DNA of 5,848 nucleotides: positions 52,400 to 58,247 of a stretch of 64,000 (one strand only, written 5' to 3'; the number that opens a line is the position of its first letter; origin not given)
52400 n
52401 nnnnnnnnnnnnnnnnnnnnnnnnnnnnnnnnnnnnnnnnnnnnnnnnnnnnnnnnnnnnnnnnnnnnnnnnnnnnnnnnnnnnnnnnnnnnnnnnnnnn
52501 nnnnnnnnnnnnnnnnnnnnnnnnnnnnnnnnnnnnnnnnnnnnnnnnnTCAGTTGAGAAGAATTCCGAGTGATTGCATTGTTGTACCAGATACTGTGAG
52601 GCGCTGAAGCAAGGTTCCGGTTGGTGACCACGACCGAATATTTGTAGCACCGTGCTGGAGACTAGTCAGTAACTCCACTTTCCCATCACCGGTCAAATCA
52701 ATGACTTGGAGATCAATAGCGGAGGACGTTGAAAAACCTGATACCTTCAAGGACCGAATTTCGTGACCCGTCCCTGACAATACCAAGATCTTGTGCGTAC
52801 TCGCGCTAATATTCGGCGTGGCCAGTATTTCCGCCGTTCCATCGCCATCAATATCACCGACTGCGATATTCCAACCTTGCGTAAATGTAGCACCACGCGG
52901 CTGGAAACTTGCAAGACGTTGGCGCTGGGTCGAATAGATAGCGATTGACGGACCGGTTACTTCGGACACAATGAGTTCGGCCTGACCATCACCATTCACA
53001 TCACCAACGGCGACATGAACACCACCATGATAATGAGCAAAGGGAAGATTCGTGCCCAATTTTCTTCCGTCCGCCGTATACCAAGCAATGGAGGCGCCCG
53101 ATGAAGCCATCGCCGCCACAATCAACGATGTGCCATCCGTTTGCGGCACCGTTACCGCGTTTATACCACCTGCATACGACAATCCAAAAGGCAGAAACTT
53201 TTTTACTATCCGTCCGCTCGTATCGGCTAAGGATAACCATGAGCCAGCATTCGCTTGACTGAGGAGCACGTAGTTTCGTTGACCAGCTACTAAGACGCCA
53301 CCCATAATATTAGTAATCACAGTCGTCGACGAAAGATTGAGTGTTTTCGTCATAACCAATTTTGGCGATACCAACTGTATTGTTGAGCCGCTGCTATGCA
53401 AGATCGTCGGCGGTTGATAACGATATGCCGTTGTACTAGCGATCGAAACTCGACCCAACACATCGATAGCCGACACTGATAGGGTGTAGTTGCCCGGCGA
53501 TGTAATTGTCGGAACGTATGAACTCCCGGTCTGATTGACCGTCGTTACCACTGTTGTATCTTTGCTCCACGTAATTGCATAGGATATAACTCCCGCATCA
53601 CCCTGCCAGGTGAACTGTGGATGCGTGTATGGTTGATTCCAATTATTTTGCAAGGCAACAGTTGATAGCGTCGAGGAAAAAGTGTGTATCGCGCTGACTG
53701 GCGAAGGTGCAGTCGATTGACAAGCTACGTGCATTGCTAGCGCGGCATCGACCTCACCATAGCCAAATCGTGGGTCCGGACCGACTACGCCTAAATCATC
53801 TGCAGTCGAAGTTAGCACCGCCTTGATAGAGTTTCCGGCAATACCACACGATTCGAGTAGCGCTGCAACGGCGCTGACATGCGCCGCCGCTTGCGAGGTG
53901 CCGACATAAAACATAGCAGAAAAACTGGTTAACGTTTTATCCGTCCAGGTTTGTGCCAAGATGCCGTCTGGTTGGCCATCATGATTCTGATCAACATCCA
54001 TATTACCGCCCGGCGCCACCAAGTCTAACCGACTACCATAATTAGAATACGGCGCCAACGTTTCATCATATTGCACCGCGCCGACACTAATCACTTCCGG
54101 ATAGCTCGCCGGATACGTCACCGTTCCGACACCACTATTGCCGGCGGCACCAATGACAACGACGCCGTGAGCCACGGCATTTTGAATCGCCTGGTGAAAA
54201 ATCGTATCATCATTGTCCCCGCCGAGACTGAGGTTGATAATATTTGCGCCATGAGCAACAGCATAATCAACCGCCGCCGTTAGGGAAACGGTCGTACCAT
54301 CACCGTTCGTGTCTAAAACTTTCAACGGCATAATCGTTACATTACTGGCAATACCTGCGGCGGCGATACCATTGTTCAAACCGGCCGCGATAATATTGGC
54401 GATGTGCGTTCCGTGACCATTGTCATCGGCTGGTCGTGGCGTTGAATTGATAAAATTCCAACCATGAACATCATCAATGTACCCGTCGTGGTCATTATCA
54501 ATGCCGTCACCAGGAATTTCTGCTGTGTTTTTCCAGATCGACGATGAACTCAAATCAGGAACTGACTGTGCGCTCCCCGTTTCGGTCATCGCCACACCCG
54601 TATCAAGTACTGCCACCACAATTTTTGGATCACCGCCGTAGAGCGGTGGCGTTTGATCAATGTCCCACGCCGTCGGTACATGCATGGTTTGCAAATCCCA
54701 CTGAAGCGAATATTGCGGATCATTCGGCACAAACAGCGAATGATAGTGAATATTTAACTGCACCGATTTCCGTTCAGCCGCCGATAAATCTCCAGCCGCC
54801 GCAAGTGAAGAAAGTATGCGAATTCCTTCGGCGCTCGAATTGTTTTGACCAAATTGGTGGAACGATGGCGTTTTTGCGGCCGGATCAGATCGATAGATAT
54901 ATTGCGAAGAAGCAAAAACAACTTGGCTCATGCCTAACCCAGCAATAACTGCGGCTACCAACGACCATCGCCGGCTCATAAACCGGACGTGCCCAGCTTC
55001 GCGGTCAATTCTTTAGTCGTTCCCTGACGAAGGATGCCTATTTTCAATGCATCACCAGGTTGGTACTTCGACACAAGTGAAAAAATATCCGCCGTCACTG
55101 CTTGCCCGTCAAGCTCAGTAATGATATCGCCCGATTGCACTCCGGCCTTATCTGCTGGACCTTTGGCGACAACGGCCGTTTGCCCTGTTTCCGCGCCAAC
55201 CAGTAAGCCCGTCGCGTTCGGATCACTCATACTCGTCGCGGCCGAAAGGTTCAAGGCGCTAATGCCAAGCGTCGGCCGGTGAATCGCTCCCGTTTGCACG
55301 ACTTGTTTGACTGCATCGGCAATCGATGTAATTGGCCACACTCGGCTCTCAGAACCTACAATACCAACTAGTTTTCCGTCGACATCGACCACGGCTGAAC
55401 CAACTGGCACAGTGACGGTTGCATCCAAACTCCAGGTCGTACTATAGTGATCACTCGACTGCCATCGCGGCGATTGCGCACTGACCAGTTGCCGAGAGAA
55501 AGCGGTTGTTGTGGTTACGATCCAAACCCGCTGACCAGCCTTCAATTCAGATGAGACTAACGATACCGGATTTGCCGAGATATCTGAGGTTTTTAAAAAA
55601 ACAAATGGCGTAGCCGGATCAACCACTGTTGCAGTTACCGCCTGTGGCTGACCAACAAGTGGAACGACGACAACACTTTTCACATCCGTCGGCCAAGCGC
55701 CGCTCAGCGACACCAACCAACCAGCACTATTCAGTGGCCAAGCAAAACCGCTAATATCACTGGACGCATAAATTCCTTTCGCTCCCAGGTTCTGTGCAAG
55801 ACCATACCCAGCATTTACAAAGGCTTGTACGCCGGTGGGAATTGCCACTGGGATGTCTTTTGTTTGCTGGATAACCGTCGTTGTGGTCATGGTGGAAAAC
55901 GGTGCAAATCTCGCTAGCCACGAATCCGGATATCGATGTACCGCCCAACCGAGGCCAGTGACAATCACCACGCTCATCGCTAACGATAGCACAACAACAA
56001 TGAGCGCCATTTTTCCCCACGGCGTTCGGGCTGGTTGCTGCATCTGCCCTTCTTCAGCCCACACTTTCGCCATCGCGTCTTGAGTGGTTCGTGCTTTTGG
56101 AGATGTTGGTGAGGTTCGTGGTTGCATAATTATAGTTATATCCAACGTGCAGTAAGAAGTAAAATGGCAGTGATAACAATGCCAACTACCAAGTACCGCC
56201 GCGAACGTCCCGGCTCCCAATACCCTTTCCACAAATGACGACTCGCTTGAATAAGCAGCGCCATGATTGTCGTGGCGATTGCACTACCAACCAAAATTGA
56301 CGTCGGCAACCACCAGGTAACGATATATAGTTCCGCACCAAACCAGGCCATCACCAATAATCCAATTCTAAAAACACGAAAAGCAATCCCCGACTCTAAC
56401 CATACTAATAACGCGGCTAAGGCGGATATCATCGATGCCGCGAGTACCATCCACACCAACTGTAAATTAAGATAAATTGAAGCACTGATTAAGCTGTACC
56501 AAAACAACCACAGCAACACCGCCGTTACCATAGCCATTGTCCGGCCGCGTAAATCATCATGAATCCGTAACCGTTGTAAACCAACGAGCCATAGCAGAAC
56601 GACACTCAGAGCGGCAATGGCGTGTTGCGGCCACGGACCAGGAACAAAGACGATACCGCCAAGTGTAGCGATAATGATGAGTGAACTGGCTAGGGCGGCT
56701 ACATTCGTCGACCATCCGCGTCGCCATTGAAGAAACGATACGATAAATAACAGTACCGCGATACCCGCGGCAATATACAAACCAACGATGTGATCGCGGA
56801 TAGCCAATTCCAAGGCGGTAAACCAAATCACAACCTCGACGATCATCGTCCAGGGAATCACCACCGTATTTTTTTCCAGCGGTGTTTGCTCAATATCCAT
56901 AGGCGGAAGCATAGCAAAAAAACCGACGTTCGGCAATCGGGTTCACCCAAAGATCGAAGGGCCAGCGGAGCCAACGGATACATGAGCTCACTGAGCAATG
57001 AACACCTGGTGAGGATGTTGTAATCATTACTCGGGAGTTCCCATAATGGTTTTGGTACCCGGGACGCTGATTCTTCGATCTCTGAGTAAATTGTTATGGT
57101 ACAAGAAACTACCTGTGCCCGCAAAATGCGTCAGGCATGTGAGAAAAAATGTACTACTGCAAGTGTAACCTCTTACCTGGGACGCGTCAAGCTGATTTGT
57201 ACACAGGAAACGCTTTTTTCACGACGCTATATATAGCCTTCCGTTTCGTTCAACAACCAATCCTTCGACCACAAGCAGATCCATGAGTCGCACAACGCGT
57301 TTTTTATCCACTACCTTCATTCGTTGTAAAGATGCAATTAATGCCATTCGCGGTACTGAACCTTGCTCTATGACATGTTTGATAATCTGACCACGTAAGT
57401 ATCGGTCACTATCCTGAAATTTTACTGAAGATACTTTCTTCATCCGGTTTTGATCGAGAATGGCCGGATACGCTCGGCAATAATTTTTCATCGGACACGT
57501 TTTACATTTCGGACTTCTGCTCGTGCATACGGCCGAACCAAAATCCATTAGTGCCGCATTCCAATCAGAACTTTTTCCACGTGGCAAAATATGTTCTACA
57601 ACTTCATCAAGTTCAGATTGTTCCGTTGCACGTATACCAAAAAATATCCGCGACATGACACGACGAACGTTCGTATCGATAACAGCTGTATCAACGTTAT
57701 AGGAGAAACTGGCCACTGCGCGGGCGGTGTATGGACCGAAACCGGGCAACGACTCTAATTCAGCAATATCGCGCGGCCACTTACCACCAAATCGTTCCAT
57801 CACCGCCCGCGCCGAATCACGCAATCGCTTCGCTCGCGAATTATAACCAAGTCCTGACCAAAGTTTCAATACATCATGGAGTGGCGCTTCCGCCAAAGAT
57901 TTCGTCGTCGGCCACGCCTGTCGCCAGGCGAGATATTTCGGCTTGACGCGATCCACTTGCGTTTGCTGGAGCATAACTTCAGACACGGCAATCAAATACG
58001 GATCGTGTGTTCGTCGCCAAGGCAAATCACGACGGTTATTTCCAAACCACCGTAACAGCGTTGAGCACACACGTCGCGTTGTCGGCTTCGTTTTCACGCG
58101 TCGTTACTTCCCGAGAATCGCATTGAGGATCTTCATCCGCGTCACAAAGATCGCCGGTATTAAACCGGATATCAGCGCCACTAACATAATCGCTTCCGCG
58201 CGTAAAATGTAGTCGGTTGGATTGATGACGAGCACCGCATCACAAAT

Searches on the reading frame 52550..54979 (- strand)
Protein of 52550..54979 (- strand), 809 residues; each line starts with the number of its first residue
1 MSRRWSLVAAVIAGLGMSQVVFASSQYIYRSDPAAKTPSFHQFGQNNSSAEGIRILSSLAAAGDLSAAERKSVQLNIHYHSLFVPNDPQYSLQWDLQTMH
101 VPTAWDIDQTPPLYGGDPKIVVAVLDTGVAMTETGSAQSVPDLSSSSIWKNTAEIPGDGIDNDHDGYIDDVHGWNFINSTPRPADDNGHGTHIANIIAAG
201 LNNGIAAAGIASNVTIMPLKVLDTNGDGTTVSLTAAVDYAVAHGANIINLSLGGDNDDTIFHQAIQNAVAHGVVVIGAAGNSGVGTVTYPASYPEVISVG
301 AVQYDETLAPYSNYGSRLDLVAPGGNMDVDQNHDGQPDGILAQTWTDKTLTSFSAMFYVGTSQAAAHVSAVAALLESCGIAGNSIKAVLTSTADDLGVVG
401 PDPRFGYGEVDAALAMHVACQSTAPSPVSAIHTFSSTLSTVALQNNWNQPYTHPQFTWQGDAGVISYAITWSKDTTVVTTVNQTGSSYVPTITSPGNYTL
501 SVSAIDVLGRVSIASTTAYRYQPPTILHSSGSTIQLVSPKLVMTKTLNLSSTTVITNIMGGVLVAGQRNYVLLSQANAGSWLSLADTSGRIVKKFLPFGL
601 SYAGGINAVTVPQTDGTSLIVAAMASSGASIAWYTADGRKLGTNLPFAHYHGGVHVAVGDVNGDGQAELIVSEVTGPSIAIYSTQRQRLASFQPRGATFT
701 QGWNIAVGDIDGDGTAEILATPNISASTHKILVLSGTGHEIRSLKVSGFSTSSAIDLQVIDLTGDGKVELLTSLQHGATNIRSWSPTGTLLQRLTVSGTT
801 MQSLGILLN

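Call 6: search_protein_families(library=pfam, proteins=[window:52550-54979:-], max_evalue=0.01)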
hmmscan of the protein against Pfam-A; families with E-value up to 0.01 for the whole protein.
window:52550-54979:- (809 aa): 5 families
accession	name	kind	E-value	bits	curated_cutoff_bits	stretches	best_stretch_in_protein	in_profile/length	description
PF00082.27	Peptidase_S8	-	3.8e-51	174.5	21.8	1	119-408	3-288/288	Subtilase family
PF13517.12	FG-GAP_3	-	8.6e-12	45.9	26.9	2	615-671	5-61/61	FG-GAP-like repeat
PF01839.29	FG-GAP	-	4.4e-07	30.1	22.1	2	653-672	2-21/37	FG-GAP repeat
PF12256.14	TcdB_toxin_midN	-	0.0025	17.6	24.8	0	750-777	23-50/181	Insecticide toxin TcdB middle/N-terminal region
PF11617.13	Cu-binding_MopE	-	0.0053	17.4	27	0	145-170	6-30/30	Putative metal-binding motif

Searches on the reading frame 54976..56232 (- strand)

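Call 6: search_protein_families(library=pfam, proteins=[window:54976-56232:-], max_evalue=0.01)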
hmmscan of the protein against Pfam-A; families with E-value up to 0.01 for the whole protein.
window:54976-56232:- (418 aa): 5 families
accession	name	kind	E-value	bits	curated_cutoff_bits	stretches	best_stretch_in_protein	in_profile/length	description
PF13180.12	PDZ_2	-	7.8e-10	39.3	27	1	353-413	18-80/80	PDZ domain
PF17820.7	PDZ_6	-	3.2e-08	33.6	27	1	352-379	3-30/54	PDZ domain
PF13365.12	Trypsin_2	-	0.00066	20.9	27.6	1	188-291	32-144/144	Trypsin-like peptidase domain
PF00595.29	PDZ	-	0.0014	19.4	23.2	1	352-380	30-58/81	PDZ domain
PF14685.13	PDZ_Tricorn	-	0.0092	16.4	25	0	355-382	28-57/88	Tricorn protease PDZ domain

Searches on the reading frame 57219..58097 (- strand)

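Call 52: search_protein_families(library=pfam, proteins=[window:57219-58097:-], max_evalue=0.001)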
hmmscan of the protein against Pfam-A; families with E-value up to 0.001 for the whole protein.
window:57219-58097:- (292 aa): 3 families
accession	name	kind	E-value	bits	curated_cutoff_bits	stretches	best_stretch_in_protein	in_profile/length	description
PF00730.31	HhH-GPD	-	1.4e-18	67.6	26.2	1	38-164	1-99/108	HhH-GPD superfamily base excision DNA repair protein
PF00633.29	HHH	-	1e-05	25.6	24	1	103-131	2-30/30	Helix-hairpin-helix motif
PF10576.14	EndIII_4Fe-2S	-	0.00047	20.8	20.5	1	191-207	1-17/17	Iron-sulfur binding domain of endonuclease III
